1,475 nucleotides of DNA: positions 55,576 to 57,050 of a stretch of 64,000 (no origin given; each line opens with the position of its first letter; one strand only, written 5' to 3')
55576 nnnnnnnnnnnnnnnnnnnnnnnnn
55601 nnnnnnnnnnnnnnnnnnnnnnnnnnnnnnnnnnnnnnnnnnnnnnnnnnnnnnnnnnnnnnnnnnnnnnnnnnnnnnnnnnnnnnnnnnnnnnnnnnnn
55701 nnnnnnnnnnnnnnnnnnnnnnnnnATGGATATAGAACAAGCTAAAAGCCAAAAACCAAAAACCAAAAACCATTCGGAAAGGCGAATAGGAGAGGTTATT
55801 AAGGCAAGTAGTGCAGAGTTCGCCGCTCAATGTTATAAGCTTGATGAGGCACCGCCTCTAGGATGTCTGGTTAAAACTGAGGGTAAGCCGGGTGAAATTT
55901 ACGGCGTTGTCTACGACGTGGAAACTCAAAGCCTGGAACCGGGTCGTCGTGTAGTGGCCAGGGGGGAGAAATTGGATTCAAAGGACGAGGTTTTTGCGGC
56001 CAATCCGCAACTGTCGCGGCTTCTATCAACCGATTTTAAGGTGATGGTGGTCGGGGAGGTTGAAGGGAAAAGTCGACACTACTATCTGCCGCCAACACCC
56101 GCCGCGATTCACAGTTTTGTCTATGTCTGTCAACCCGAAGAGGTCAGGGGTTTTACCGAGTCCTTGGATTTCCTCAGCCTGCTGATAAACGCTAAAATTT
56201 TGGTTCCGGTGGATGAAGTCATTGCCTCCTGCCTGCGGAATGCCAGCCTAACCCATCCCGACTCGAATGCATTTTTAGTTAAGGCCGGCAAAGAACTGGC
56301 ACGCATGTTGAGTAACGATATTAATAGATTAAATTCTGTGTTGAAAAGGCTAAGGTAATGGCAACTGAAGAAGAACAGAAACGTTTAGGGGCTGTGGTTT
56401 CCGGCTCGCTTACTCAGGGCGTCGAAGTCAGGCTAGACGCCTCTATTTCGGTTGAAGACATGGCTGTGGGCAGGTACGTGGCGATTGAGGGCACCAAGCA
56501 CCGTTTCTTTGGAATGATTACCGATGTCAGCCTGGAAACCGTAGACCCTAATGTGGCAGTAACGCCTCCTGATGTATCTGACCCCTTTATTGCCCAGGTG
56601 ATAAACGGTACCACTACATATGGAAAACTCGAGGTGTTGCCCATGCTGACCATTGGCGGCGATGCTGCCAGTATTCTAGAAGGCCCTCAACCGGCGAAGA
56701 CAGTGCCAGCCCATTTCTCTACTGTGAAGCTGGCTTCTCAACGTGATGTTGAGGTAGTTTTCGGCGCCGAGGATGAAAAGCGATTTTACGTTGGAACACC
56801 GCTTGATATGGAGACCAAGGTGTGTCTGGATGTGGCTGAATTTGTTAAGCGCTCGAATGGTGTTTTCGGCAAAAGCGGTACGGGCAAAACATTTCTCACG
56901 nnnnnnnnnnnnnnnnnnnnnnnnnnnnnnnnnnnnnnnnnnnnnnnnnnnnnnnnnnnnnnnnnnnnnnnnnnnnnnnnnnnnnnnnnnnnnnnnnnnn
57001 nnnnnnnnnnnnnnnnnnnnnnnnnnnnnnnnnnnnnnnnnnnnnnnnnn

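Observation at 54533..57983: NurA - stand-alone HAS-barrel protein - HerA: a translationally coupled three-gene module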

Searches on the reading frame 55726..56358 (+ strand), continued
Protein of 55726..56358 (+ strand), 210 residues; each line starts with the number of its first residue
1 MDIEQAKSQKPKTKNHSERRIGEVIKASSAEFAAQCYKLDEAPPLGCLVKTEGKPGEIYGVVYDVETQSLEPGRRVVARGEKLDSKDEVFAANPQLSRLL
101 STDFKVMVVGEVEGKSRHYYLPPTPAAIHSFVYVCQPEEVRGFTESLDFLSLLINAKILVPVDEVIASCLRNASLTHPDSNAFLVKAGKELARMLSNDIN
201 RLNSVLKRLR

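Call 56: search_protein_families(library=pfam, proteins=[L034:4382-4981:+, L031:3548-4351:+, L028:3091-4431:+, L054:3757-4383:+, L073:4664-4990:+, L038:3213-3683:+, L063:4466-4960:+, L004:3886-4830:+, L038:3680-4282:+, L067:3048-4415:+], max_evalue=0.001)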
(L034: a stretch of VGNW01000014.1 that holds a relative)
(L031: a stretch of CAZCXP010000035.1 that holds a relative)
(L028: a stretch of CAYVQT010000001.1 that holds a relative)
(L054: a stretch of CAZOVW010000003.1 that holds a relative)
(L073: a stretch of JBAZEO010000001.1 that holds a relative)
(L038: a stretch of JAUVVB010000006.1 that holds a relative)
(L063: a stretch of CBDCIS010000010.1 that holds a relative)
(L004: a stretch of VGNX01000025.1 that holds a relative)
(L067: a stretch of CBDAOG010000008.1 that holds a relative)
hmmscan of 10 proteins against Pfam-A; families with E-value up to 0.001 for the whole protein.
L034:4382-4981:+ (199 aa): 0 families

L031:3548-4351:+ (267 aa): 2 families
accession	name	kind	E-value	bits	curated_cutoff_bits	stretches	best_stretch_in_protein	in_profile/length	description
PF05096.18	Glu_cyclase_2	-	1.1e-101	339.9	22.3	1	21-263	7-249/249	Glutamine cyclotransferase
PF21959.2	DUF6923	-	0.00028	21.2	27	0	144-217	96-167/234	Repeat of unknown function (DUF6923)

L028:3091-4431:+ (446 aa): 3 families
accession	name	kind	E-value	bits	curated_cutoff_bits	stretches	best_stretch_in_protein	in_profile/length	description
PF01546.33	Peptidase_M20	-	1.4e-29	103.9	24.6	1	79-441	1-205/206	Peptidase family M20/M25/M40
PF07687.19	M20_dimer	-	4.4e-11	43.1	21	1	196-342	2-102/107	Peptidase dimerisation domain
PF04389.22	Peptidase_M28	-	3.6e-08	33.8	21.3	1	64-172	1-87/193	Peptidase family M28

L054:3757-4383:+ (208 aa): 4 families
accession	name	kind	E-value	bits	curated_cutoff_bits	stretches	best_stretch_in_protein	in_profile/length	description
PF00583.31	Acetyltransf_1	-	1.1e-12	48.7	20.7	1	65-183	35-116/116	Acetyltransferase (GNAT) family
PF13508.13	Acetyltransf_7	-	6.6e-10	39.7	27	1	120-182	21-81/84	Acetyltransferase (GNAT) domain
PF13673.13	Acetyltransf_10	-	2.7e-07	31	23.6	1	111-190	39-114/128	Acetyltransferase (GNAT) domain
PF08445.16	FR47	-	0.00044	20.6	22.1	1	128-185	23-79/86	FR47-like protein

L073:4664-4990:+ (108 aa): 1 family
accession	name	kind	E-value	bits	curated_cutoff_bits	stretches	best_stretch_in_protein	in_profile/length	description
PF00893.25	Multi_Drug_Res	-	7.6e-27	94.1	23.7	1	1-94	1-93/93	Small Multidrug Resistance protein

L038:3213-3683:+ (156 aa): 1 family
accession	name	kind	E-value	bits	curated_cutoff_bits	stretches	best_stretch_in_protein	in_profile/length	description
PF01035.26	DNA_binding_1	-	0.00017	21.8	27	0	99-132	48-80/81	6-O-methylguanine DNA methyltransferase, DNA binding domain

L063:4466-4960:+ (164 aa): 7 families
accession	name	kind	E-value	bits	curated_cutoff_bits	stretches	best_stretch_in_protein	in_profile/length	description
PF00583.31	Acetyltransf_1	-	1.7e-21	77.1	20.7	1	39-137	23-116/116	Acetyltransferase (GNAT) family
PF13508.13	Acetyltransf_7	-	2.4e-17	63.5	27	1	52-138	2-83/84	Acetyltransferase (GNAT) domain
PF13302.13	Acetyltransf_3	-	1.7e-13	51.8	25.4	1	5-138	2-138/138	Acetyltransferase (GNAT) domain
PF13673.13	Acetyltransf_10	-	9.5e-13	48.7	23.6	1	51-138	29-108/128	Acetyltransferase (GNAT) domain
PF13420.13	Acetyltransf_4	-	4e-08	33.9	24.3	1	7-156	1-153/155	Acetyltransferase (GNAT) domain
PF13527.13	Acetyltransf_9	-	0.00014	22.3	25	1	7-109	2-102/127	Acetyltransferase (GNAT) domain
PF13523.12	Acetyltransf_8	-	0.00097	19.2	27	0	38-142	27-142/145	Acetyltransferase (GNAT) domain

L004:3886-4830:+ (314 aa): 0 families

L038:3680-4282:+ (200 aa): 0 families

L067:3048-4415:+ (455 aa): 5 families
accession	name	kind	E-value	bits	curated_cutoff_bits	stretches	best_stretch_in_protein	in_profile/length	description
PF07992.20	Pyr_redox_2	-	5.8e-60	203.6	26.1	1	4-315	1-287/291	Pyridine nucleotide-disulphide oxidoreductase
PF02852.28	Pyr_redox_dim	-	3e-29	101.9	25.3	1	340-448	1-109/110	Pyridine nucleotide-disulphide oxidoreductase, dimerisation domain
PF00070.33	Pyr_redox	-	2.7e-16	60.3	22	1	169-233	1-66/82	Pyridine nucleotide-disulphide oxidoreductase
PF13738.12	Pyr_redox_3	-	6e-14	52.4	30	1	125-303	120-305/305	Pyridine nucleotide-disulphide oxidoreductase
PF13434.12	Lys_Orn_oxgnase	-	5e-07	29.6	21.3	1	125-210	143-233/339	L-lysine 6-monooxygenase/L-ornithine 5-monooxygenase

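Call 63: search_protein_families(library=pfam, proteins=[L076:1791-3707:+, L076:5654-6655:-, L076:6642-7757:-, L085:2281-4242:+, L081:5521-5997:+, L083:5791-6000:+, L083:6734-7249:+], max_evalue=0.001)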
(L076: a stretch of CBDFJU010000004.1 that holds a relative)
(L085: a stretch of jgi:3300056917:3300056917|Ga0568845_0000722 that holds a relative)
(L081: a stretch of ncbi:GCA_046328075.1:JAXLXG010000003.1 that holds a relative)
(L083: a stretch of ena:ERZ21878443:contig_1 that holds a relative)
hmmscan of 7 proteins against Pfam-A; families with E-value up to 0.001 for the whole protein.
L076:1791-3707:+ (638 aa): 6 families
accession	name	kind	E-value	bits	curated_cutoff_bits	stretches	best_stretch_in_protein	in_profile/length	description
PF00009.33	GTP_EFTU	-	1.1e-31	110.3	26.5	1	20-185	4-187/188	Elongation factor Tu GTP binding domain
PF09107.17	SelB-wing_3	-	2.7e-21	75.3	23.2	1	592-637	2-47/47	Elongation factor SelB, winged helix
PF03144.31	GTP_EFTU_D2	-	4e-14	53.2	30.3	1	210-277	1-73/73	Elongation factor Tu domain 2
PF09106.17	SelB-wing_2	-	1e-11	45.2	22.3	1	468-518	4-56/57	Elongation factor SelB, winged helix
PF25461.1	Beta-barrel_SelB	-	6.6e-10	39.6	27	1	297-373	9-79/80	Selenocysteine-specific elongation factor, beta-barrel domain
PF01926.29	MMR_HSR1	-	5.4e-06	26.9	21.9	1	22-118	2-100/113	50S ribosome-binding GTPase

L076:5654-6655:- (333 aa): 0 families

L076:6642-7757:- (371 aa): 0 families

L085:2281-4242:+ (653 aa): 1 family
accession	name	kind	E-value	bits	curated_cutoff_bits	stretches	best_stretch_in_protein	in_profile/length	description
PF01935.23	DUF87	-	4.4e-11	43.7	23.2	1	164-367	22-217/220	Helicase HerA, central domain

L081:5521-5997:+ (158 aa): 1 family
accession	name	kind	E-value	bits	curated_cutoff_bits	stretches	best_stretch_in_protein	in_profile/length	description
PF01257.25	2Fe-2S_thioredx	-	1.4e-55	187.5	24.8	1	14-157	2-144/145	Thioredoxin-like [2Fe-2S] ferredoxin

L083:5791-6000:+ (69 aa): 0 families

L083:6734-7249:+ (171 aa): 7 families
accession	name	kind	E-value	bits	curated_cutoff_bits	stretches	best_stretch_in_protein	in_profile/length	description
PF17916.6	LID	-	8.4e-07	29.3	25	0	105-117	14-26/29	LIM interaction domain (LID)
PF22414.1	Hia_Tpr_ring_dom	-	2.8e-06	27.4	27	0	77-95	12-30/37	Trimeric autotransporter adhesin, Trp ring domain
PF07524.19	Bromo_TP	-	2.4e-05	24.7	24.6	0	38-73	40-74/77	Bromodomain associated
PF06791.18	TMP_2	-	9.5e-05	22.6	30.2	0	34-64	93-123/208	Prophage tail length tape measure protein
PF12732.12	YtxH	-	0.00012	22.9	37.5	0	43-61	50-68/71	YtxH-like protein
PF09718.15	Tape_meas_lam_C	-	0.00019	21.9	23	0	130-170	9-49/76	Lambda phage tail tape-measure protein (Tape_meas_lam_C)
PF24430.1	DUF7553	-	0.00044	21.1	27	0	27-93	10-77/85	Family of unknown function (DUF7553)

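Call 75: find_related_loci(query=A5, collection=metagenome_contigs, flank=4000)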
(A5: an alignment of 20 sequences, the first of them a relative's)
Query A5 (191 aa) in metagenome_contigs; peptide patterns used: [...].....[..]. (x = any residue, [..] = any of these).
493 stretches matched a pattern; 222 encode a relative of the query (tblastn E <= 1e-3); the best 80 are kept; 80 distinct loci.
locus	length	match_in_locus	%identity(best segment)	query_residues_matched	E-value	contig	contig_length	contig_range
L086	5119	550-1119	89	1-190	3e-117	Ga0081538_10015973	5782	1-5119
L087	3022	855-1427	88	1-190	8e-118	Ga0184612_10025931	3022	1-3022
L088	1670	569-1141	91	1-191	7e-121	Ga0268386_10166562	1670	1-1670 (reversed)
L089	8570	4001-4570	88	1-190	4e-113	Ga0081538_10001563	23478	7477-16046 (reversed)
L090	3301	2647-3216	86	1-190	2e-112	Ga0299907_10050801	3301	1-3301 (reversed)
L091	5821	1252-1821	85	1-190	2e-110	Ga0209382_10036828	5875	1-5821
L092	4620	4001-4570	85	1-190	2e-110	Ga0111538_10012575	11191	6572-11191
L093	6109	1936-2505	85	1-190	5e-110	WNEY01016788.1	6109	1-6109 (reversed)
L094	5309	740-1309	84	1-190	4e-110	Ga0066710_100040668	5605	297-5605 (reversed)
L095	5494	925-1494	85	1-190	8e-110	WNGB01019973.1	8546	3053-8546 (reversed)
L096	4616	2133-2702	84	1-190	4e-110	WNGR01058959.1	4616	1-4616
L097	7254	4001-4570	84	1-190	5e-109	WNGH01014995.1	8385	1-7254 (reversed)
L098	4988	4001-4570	84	1-190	7e-109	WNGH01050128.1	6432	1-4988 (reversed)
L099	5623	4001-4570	84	1-190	6e-109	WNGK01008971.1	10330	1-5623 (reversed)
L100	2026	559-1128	85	1-190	7e-115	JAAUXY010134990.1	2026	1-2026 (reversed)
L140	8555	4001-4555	49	6-190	8e-58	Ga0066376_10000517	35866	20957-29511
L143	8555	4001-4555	49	6-190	4e-57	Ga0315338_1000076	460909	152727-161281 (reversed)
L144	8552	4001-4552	49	6-189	1e-56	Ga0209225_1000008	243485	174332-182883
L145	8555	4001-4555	49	6-190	1e-56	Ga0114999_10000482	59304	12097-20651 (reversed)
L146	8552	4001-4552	48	6-189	7e-57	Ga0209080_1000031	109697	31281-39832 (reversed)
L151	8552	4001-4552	49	6-189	4e-56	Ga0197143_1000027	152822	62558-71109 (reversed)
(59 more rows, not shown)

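Call 79: search_protein_families(library=pfam, proteins=[L143:4739-5191:+, L143:5228-6250:+, L143:6896-7711:-, L143:1414-1866:-, L144:2345-3409:+, L144:3494-3943:+, L144:4594-5646:+, L144:1467-2348:+, L144:5612-6379:-, L144:6388-7440:-], max_evalue=0.001)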
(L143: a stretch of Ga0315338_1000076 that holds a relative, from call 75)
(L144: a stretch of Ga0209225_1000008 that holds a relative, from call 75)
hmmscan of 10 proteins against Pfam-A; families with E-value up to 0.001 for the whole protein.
L143:4739-5191:+ (150 aa): 2 families
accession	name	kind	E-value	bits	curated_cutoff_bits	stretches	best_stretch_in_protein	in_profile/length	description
PF07609.16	DUF1572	-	3.7e-54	183.3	23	1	2-128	38-163/163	Protein of unknown function (DUF1572)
PF04978.18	MST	-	0.00038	21.4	27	1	5-107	33-140/149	Mycothiol-S-transferase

L143:5228-6250:+ (340 aa): 0 families

L143:6896-7711:- (271 aa): 1 family
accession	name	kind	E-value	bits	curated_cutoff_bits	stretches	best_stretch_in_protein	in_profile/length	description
PF05721.19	PhyH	-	3.4e-11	44.3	22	1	9-199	1-204/213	Phytanoyl-CoA dioxygenase (PhyH)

L143:1414-1866:- (150 aa): 0 families

L144:2345-3409:+ (354 aa): 0 families

L144:3494-3943:+ (149 aa): 0 families

L144:4594-5646:+ (350 aa): 3 families
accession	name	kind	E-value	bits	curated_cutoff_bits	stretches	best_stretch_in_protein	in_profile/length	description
PF00814.31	TsaD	-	6.4e-100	334.7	24.8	1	23-312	1-263/264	tRNA N6-adenosine threonylcarbamoyltransferase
PF22521.2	HypF_C_2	-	1.3e-06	28.8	27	1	229-307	157-235/241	Carbamoyltransferase, Kae1-like Domain, second subdomain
PF02543.21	Carbam_trans_N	-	0.00061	19.8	24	0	224-284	259-319/346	Carbamoyltransferase N-terminus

L144:1467-2348:+ (293 aa): 1 family
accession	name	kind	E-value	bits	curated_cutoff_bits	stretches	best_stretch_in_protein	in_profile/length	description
PF00037.32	Fer4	-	0.00026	21.1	21.1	0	182-199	6-23/24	4Fe-4S binding domain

L144:5612-6379:- (255 aa): 3 families
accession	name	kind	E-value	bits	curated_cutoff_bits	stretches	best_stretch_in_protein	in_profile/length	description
PF00483.29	NTP_transferase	-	1.8e-32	113.3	21.2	1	4-242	1-239/245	Nucleotidyl transferase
PF12804.13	NTP_transf_3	-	8.9e-10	39.4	27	1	5-62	1-52/160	MobA-like NTP transferase domain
PF02348.25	CTP_transf_3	-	0.00011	22.5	22.6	1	23-69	14-60/217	Cytidylyltransferase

L144:6388-7440:- (350 aa): 1 family
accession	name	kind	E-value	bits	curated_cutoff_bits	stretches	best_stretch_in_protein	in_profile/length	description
PF00348.22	polyprenyl_synt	-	1.3e-68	231.4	27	1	57-294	4-244/251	Polyprenyl synthetase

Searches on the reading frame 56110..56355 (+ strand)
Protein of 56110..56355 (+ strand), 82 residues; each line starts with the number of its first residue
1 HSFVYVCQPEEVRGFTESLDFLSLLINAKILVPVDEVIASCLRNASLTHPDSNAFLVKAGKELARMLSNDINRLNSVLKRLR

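Call 64: predict_structure(alignment_id=A3)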
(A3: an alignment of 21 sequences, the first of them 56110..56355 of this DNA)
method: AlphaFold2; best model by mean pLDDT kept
length: 82 residues; sequences in the alignment: 21
mean_pLDDT: 92.7   pTM: 0.79
mean pLDDT of the five models: 92.7, 92.2, 91.1, 91.0, 90.1
residues with pLDDT >= 90: 71; 70-90: 10; 50-70: 1; < 50: 0
segments of 3 or more residues with pLDDT < 50: none
pLDDT, mean of each block of 10 residues (from residue 1): 85 94 92 93 95 96 94 94 83
secondary structure, 60 per line:
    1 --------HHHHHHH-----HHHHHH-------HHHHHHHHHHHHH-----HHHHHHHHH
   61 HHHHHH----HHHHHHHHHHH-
elements in order: H9-15 H21-26 H34-46 H52-66 H71-81

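Call 66: fold_search(model_id=the predicted structure, library=pdb)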
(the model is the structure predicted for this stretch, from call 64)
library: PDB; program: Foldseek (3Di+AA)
matches with E <= 10: 29; with E <= 0.001: 0
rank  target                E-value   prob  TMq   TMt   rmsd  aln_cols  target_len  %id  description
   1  5l0y_D                2.9e+00  0.07  0.26  0.18   8.5        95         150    9  Crystal Structure of a Sec72-ssa1 c-terminal peptide fusion protein (released 2017-03-22)
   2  7xyt_C                3.1e+00  0.14  0.38  0.18   7.5        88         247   18  Crystal structure of ZER1 bound to AFLH degron (released 2022-12-28)
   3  5mps_a                3.6e+00  0.11  0.37  0.25  12.0       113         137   10  Structure of a spliceosome remodeled for exon ligation (released 2017-01-18)
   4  7xys_A                3.6e+00  0.11  0.34  0.17   7.7        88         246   17  Crystal structure of ZER1 bound to SFLH degron (released 2022-12-21)
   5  1wn0_C                4.6e+00  0.10  0.37  0.26   7.1        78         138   18  Crystal Structure of Histidine-containing Phosphotransfer Protein, ZmHP2, from maize (released 2005-01-25)
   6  7xyt_D                4.6e+00  0.09  0.35  0.18   7.6        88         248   16  Crystal structure of ZER1 bound to AFLH degron (released 2022-12-28)
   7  3dad_B                4.6e+00  0.08  0.35  0.14   5.9        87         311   15  Crystal structure of the N-terminal regulatory domains of the formin FHOD1 (released 2008-09-16)
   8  6z3j_C                4.6e+00  0.06  0.23  0.24  10.6        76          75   14  Repulsive Guidance Molecule B (RGMB) in complex with Growth Differentiation Factor 5 (GDF5) (crystal form 1) (released 2020-07-01)
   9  4eva_C                5.4e+00  0.13  0.40  0.11   5.4        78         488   20  Crystal Structure of Mouse Catenin beta-59 in 5.6M urea (released 2013-05-01)
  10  7wek_A                5.4e+00  0.08  0.39  0.16  11.0        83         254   16  Crystal structure of the mouse Wdr47 NTD in complex with the WBR motif form Camsap3. (released 2022-11-30)
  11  3sl9_A                5.8e+00  0.13  0.40  0.25   6.3        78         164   17  X-ray structure of Beta catenin in complex with Bcl9 (released 2012-02-29)
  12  7ep4_B                6.1e+00  0.08  0.33  0.17   7.9        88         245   16  Crystal structure of ZER1 bound to GFLH degron (released 2021-07-14)
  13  6xby_P                6.4e+00  0.11  0.42  0.13   6.5        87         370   14  Cryo-EM structure of V-ATPase from bovine brain, state 2 (released 2020-08-19)
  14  6l3q_B                7.2e+00  0.09  0.43  0.30   6.3        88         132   11  Crystal structure of Chaetomium thermophilum Utp15 C terminal domain (released 2020-04-15)
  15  8i9p_Cc               7.7e+00  0.12  0.50  0.21   6.1        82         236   13  Cryo-EM structure of a Chaetomium thermophilum pre-60S ribosomal subunit - State Mak16 (released 2023-05-17)
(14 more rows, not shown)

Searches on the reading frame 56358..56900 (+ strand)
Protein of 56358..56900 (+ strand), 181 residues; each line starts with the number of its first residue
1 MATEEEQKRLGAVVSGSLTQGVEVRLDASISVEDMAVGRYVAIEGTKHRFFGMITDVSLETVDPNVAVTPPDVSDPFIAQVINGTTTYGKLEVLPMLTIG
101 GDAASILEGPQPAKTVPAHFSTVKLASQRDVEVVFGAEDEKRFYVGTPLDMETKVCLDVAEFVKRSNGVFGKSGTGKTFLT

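Call 85: search_solved_structures(query=window:56358-56900:+, max_evalue=10, show_alignments=3)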
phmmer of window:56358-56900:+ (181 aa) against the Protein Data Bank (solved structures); distinct sequences matched with E-value up to 10: 1.
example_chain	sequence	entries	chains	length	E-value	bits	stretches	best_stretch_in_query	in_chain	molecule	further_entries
3jd5_Q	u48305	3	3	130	1.1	12.4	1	72-155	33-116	28S ribosomal protein S17, mitochondrial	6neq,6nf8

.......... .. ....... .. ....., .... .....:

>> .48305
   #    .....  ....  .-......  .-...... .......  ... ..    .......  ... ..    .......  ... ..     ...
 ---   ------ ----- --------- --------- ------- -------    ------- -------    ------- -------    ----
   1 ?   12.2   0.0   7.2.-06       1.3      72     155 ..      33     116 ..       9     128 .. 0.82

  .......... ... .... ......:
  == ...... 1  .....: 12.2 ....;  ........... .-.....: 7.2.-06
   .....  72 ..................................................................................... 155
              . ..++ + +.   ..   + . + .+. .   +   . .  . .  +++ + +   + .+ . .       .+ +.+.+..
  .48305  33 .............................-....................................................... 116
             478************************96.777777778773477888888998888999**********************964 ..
